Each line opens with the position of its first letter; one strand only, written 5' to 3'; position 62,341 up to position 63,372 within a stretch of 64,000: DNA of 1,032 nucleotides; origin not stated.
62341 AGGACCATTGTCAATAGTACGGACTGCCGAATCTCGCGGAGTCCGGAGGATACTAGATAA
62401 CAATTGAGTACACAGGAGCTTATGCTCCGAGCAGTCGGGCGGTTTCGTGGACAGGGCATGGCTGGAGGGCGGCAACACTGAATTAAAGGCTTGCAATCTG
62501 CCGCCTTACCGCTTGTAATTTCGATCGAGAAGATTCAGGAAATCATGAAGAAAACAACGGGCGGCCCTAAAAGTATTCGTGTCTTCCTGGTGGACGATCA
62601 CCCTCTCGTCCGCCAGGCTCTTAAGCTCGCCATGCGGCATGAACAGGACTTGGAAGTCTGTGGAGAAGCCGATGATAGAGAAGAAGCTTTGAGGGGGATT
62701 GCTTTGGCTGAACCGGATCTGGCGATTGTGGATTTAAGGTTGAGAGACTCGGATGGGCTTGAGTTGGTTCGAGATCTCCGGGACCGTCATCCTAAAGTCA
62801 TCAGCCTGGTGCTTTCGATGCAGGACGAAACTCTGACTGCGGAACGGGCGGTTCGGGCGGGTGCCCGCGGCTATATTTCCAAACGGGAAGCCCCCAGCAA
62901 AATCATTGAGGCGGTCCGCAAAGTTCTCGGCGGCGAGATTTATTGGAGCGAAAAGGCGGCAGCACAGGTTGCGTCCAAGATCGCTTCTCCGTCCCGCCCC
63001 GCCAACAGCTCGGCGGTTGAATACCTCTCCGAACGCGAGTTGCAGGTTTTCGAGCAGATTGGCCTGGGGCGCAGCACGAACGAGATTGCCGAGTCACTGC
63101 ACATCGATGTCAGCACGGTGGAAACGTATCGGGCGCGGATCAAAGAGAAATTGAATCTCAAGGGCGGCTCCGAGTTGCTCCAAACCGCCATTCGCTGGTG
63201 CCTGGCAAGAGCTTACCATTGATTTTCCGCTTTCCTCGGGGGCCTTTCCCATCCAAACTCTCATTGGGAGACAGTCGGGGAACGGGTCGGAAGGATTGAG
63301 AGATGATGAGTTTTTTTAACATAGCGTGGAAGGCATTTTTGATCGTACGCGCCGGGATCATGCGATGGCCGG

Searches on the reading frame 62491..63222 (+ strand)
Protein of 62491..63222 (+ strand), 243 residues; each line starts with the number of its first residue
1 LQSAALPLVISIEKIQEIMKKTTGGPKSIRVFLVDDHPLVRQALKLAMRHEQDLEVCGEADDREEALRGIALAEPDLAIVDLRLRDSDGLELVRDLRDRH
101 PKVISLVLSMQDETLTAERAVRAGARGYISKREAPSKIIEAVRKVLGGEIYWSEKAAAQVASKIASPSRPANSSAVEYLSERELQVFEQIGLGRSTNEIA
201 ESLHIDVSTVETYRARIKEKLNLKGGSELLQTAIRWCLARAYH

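Call 24: search_protein_families(library=pfam, proteins=[window:62491-63222:+], max_evalue=0.001)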
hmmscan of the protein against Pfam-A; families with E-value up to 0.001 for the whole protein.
window:62491-63222:+ (243 aa): 3 families
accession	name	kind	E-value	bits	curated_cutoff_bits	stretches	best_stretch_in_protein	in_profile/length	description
PF00072.30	Response_reg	-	7.4e-24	84.5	30.2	1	31-143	1-111/111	Response regulator receiver domain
PF00196.25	GerE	-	1.2e-13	50.8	23.5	1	178-231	2-55/57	Bacterial regulatory proteins, luxR family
PF08281.18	Sigma70_r4_2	-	2.2e-06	27.6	25.7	1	175-221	7-54/54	Sigma-70, region 4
